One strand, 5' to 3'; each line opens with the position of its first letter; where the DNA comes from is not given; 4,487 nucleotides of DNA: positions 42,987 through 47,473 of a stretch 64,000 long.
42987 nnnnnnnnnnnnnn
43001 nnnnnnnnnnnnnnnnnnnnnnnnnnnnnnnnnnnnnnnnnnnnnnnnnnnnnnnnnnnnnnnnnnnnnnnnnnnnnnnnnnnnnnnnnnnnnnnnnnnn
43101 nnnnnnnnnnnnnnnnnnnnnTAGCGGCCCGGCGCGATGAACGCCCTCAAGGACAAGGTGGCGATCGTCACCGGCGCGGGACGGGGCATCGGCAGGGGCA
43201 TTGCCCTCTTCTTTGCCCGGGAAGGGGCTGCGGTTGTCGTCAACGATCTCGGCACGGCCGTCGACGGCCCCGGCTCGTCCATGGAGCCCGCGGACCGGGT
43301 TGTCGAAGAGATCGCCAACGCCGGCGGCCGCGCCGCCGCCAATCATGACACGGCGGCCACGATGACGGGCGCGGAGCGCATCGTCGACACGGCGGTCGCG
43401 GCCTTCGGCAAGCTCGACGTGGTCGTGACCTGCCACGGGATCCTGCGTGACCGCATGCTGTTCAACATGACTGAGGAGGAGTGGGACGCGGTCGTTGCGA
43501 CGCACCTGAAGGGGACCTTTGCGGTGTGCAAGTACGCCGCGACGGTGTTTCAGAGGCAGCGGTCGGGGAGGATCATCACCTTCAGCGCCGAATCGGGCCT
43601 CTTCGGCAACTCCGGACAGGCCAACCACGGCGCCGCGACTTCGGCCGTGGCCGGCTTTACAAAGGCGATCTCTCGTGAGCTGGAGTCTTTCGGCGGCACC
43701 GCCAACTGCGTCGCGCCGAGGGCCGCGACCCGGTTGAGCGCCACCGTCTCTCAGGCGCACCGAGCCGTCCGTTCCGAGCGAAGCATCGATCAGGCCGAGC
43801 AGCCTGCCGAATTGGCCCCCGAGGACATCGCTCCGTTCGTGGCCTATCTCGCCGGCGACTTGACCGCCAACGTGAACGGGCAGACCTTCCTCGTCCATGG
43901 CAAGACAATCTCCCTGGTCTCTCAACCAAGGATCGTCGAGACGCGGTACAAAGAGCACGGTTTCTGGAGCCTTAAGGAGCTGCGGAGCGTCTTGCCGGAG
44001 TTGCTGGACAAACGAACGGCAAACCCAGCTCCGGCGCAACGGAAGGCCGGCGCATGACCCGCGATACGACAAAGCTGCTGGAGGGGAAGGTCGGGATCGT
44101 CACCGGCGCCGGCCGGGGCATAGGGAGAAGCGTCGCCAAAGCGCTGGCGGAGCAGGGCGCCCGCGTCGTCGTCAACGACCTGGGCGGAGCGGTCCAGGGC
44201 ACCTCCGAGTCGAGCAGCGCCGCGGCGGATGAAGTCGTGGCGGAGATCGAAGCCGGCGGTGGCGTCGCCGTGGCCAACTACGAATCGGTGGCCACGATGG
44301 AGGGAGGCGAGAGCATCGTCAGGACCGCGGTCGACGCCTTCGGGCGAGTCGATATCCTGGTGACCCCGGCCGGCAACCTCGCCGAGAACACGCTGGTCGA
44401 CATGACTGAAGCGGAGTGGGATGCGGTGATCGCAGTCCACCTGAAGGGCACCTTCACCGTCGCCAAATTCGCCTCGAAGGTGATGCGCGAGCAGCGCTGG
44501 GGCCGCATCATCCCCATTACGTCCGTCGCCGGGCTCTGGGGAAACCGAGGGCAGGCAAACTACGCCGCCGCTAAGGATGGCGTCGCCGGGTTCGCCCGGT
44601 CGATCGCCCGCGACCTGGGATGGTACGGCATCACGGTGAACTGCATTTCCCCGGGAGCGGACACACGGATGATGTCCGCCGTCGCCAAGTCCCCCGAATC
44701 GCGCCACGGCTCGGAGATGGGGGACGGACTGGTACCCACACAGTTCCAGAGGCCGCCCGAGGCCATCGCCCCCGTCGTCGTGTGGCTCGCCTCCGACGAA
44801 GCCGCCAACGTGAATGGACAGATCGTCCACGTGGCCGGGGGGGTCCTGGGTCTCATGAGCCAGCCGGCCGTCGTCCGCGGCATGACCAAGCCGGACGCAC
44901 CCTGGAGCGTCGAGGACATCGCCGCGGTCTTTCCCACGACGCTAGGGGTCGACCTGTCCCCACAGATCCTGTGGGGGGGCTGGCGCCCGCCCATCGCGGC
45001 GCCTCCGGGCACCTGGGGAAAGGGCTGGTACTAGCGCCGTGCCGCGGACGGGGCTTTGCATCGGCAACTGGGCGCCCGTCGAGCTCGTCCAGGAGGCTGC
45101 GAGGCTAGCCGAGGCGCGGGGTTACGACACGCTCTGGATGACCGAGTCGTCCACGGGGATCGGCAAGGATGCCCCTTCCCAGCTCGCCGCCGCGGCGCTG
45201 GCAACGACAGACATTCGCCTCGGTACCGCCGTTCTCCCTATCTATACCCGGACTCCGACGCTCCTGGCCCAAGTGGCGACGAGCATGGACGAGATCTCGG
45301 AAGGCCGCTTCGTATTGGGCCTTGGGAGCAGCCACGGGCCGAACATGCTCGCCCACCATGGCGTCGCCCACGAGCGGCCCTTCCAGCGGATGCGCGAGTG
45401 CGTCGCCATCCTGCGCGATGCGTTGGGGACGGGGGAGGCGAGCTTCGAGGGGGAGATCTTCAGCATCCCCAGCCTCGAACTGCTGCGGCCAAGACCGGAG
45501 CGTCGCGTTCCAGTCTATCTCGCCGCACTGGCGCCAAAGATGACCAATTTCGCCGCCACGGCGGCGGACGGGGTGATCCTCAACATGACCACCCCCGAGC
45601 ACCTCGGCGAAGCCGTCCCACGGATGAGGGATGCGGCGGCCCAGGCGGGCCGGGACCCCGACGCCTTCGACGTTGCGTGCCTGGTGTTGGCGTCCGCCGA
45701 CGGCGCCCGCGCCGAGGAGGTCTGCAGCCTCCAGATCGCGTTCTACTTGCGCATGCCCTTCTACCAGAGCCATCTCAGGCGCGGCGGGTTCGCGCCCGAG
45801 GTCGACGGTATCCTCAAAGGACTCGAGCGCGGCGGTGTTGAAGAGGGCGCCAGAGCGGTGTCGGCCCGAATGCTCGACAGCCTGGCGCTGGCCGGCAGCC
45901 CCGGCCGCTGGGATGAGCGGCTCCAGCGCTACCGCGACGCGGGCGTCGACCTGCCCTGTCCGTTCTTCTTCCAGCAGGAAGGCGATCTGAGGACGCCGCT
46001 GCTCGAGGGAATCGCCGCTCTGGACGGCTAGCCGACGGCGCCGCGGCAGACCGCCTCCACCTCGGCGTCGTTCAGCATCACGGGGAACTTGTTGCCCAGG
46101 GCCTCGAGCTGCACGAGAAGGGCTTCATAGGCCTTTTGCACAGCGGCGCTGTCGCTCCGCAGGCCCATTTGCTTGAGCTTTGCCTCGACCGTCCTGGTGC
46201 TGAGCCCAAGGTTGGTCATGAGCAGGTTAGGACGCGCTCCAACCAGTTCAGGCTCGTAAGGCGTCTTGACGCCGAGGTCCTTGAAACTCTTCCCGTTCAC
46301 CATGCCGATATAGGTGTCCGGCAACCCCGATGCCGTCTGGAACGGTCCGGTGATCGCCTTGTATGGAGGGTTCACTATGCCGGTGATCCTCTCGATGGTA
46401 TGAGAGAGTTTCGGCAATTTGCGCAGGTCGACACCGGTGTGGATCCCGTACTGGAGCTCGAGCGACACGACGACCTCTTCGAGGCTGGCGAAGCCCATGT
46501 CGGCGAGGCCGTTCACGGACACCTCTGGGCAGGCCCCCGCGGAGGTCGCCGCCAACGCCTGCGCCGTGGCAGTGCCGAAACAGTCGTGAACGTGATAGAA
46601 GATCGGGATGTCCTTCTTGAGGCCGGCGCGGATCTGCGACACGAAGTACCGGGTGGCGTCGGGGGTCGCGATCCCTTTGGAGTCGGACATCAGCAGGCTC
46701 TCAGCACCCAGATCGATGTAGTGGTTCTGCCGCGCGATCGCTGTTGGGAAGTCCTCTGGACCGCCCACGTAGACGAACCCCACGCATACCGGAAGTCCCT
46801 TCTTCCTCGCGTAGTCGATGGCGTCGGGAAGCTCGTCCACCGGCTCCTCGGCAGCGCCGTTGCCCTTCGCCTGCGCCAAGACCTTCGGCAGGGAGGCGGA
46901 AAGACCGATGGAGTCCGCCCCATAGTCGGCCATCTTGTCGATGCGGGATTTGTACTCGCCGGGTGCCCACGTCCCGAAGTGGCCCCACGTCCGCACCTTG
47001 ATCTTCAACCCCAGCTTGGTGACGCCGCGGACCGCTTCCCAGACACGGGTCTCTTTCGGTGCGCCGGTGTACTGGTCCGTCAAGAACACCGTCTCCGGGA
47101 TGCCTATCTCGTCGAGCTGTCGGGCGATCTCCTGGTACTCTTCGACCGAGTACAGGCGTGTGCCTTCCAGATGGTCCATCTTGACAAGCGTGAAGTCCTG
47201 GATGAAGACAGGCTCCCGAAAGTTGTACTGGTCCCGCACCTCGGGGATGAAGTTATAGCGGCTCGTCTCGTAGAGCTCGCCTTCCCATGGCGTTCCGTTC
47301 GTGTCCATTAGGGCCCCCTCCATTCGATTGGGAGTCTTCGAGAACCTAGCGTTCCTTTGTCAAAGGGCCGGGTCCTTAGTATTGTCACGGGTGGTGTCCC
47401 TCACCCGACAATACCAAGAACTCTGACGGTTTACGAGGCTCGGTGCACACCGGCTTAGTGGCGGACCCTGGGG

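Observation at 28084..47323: Three paralogous ~430-aa divergent DRE-TIM (HMGL-like) metallolyases inside one catabolic cluster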

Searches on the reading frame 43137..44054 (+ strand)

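Call 9: search_protein_families(library=pfam, proteins=[window:43137-44054:+], max_evalue=0.001)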
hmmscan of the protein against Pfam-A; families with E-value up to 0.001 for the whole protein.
window:43137-44054:+ (306 aa): 3 families
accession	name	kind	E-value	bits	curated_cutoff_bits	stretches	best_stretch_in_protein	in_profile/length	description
PF13561.12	adh_short_C2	-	2.9e-32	112.6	27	1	13-254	1-232/236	Enoyl-(Acyl carrier protein) reductase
PF00106.31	adh_short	-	1.5e-31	109.8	26.6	1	7-196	1-181/195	short chain dehydrogenase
PF08659.16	KR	-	4.1e-15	56.6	22.6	1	10-179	4-164/180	KR domain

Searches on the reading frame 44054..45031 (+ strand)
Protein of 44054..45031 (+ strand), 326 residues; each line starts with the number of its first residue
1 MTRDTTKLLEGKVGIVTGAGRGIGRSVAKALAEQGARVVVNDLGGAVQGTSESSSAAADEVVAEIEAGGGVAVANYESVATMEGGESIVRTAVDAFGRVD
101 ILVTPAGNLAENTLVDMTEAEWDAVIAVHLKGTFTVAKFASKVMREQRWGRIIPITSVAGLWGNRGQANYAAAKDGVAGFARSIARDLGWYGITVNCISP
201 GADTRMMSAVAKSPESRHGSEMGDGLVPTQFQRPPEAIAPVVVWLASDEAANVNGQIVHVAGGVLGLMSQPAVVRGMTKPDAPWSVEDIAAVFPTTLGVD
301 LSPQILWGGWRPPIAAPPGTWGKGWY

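Call 9: search_protein_families(library=pfam, proteins=[window:44054-45031:+], max_evalue=0.001)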
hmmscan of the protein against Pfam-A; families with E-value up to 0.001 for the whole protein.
window:44054-45031:+ (326 aa): 3 families
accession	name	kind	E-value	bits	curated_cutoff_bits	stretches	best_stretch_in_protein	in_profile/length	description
PF13561.12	adh_short_C2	-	7.4e-45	153.8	27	1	18-264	1-235/236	Enoyl-(Acyl carrier protein) reductase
PF00106.31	adh_short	-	7.6e-41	140.2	26.6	1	12-210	1-190/195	short chain dehydrogenase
PF08659.16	KR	-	3.2e-19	70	22.6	1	15-185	4-164/180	KR domain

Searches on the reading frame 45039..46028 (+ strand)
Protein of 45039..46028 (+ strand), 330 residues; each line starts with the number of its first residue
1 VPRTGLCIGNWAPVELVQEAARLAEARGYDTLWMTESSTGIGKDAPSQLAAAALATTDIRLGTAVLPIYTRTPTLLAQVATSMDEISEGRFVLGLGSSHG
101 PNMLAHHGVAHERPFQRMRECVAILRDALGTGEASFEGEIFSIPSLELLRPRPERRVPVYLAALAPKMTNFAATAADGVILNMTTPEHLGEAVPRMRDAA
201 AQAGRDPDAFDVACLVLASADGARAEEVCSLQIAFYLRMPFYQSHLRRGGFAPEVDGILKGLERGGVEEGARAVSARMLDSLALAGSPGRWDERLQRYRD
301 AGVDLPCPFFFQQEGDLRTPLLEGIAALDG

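Call 9: search_protein_families(library=pfam, proteins=[window:45039-46028:+], max_evalue=0.001)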
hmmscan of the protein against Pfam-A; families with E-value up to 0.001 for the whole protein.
window:45039-46028:+ (330 aa): 1 family
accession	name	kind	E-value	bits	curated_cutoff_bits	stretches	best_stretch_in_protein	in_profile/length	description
PF00296.26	Bac_luciferase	-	4.8e-71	240.1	27.9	1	17-304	25-313/314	Luciferase-like monooxygenase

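Call 43: search_protein_families(library=ncbifam, proteins=[window:45039-46028:+], max_evalue=1e-10)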
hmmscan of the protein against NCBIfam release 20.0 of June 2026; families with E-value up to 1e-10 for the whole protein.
window:45039-46028:+ (330 aa): 27 families (the best 25 are shown)
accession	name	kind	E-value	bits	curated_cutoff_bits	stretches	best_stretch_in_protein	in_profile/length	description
TIGR04024.1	F420_NP1902A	hypoth_equivalog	8.9e-56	189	345.4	1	13-304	13-306/330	TIGR04024 family LLM class F420-dependent oxidoreductase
TIGR03564.1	F420_MSMEG_4879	subfamily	1.5e-48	165.8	234.25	1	19-263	3-245/265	TIGR03564 family F420-dependent LLM class oxidoreductase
TIGR03841.1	F420_Rv3093c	subfamily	2.7e-47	161.6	213.65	1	9-306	2-292/298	LLM class F420-dependent oxidoreductase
NF002619.0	PRK02271.1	equivalog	8.9e-45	153.4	276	1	13-304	12-301/329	5,10-methylenetetrahydromethanopterin reductase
TIGR03559.1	F420_Rv3520c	subfamily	4e-42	144.4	335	1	4-304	2-320/325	LLM class F420-dependent oxidoreductase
TIGR03555.1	F420_mer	equivalog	5.3e-42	144.4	348.7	1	16-303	13-299/325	5,10-methylenetetrahydromethanopterin reductase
TIGR03619.1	F420_Rv2161c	subfamily_domain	2.8e-36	125.4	166.9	1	19-215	2-217/247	TIGR03619 family F420-dependent LLM class oxidoreductase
TIGR03617.1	F420_MSMEG_2256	subfamily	5.3e-36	124.1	278.15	1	21-297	1-287/318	TIGR03617 family F420-dependent LLM class oxidoreductase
TIGR03857.1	F420_MSMEG_2249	hypoth_equivalog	1.6e-33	116.4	218.4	1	17-304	16-317/329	TIGR03857 family LLM class F420-dependent oxidoreductase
TIGR03620.1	F420_MSMEG_4141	subfamily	6.4e-27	94.6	219.8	1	9-304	11-254/280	TIGR03620 family F420-dependent LLM class oxidoreductase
TIGR03560.1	F420_Rv1855c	subfamily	1.1e-23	84.2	231.4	1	16-210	14-222/227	TIGR03560 family F420-dependent LLM class oxidoreductase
TIGR03621.1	F420_MSMEG_2516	subfamily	3.8e-23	82.1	213.15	1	12-189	11-183/295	TIGR03621 family F420-dependent LLM class oxidoreductase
TIGR03842.1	F420_CPS_4043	hypoth_equivalog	8.5e-20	71.1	295.45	1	5-213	3-201/329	TIGR03842 family LLM class F420-dependent oxidoreductase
TIGR03571.1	lucif_BA3436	subfamily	1.1e-18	67.6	303.9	1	44-210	68-234/304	TIGR03571 family LLM class oxidoreductase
TIGR03557.1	F420_G6P_family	subfamily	3.5e-18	65.8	210.4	1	9-187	8-193/316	TIGR03557 family F420-dependent LLM class oxidoreductase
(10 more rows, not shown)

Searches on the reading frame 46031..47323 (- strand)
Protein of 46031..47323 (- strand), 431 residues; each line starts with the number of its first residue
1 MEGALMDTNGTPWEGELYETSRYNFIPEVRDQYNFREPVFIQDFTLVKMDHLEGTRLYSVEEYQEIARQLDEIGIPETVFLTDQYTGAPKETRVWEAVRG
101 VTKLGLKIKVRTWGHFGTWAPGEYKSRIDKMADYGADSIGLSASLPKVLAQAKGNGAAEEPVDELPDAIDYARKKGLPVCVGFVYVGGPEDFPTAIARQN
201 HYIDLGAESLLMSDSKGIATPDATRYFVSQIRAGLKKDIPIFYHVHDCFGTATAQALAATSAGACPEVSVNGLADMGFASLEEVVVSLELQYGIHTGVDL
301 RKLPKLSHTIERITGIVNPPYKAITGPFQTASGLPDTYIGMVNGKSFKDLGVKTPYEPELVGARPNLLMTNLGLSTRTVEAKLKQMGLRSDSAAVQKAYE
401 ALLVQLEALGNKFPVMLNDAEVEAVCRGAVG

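Call 7: search_protein_families(library=pfam, proteins=[window:46031-47323:-], max_evalue=1)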
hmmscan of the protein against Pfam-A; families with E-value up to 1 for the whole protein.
window:46031-47323:- (431 aa): 6 families
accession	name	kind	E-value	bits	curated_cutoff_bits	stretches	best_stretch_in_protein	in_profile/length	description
PF00682.25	HMGL-like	-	5.7e-22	78.8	29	1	57-310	19-260/260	HMGL-like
PF04055.27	Radical_SAM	-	5.3e-06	27.1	29.5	1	55-190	25-153/166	Radical SAM superfamily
PF07969.17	Amidohydro_3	-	0.0076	16.2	29.7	1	106-251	210-350/472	Amidohydrolase family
PF01522.26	Polysacc_deac_1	-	0.029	14.8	23.1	1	61-116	19-69/124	Polysaccharide deacetylase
PF11574.13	Rpf1_C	-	0.061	14.5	21.2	1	377-418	24-65/88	Resuscitation-promoting factor Rpf1, C-terminal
PF15817.10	TMEM40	-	0.14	12.4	27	1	231-297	37-101/120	Transmembrane protein 40 family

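Call 10: search_protein_families(library=ncbifam, proteins=[window:46031-47323:-], max_evalue=1)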
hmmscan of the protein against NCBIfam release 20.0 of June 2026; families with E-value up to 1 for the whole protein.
window:46031-47323:- (431 aa): 26 families (the best 25 are shown)
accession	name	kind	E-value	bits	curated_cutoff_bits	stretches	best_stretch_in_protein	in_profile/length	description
NF002085.0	PRK00915.1-2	subfamily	5.6e-36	124.3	517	1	32-425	7-375/504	2-isopropylmalate synthase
TIGR02090.1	LEU1_arch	subfamily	1.8e-35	122.8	484.75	1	41-401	3-343/363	isopropylmalate/citramalate/homocitrate synthases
TIGR02660.1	nifV_homocitr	equivalog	4.1e-30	105.3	462.9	1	40-401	3-344/365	homocitrate synthase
NF041069.1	IPMS_Sufob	equivalog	5.3e-22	78.6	600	1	124-401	74-345/371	isopropylmalate synthase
TIGR02146.1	LysS_fung_arch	equivalog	8.3e-22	77.9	413.55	1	57-397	16-337/344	homocitrate synthase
NF002086.0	PRK00915.1-3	equivalog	2.8e-18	65.7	532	1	201-402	159-362/516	2-isopropylmalate synthase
TIGR00973.1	leuA_bact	equivalog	1.4e-15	56.8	598.7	1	200-402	153-357/494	2-isopropylmalate synthase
NF002088.0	PRK00915.1-5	equivalog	2.1e-15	56.2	697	1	201-401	156-358/514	2-isopropylmalate synthase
NF002087.0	PRK00915.1-4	equivalog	8.9e-15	54.2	729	1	201-400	159-361/516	2-isopropylmalate synthase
TIGR03217.1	4OH_2_O_val_ald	equivalog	9.6e-13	48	286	1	168-306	119-257/334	4-hydroxy-2-oxovalerate aldolase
TIGR00977.1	citramal_synth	equivalog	3.5e-12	45.4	450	1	204-415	165-374/526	citramalate synthase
NF006049.0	PRK08195.1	subfamily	6.9e-12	45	229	1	168-310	124-266/344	4-hyroxy-2-oxovalerate/4-hydroxy-2-oxopentanoic acid aldolase,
NF002084.0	PRK00915.1-1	equivalog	3.8e-11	42.2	748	1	202-409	158-367/523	2-isopropylmalate synthase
TIGR01235.1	pyruv_carbox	equivalog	4.4e-09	34.4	1114.45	1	202-312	698-807/1143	pyruvate carboxylase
NF042433.1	CitmalDyn_Leptosp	equivalog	1.1e-07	30.8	950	1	130-316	92-281/514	(R)-citramalate synthase CimA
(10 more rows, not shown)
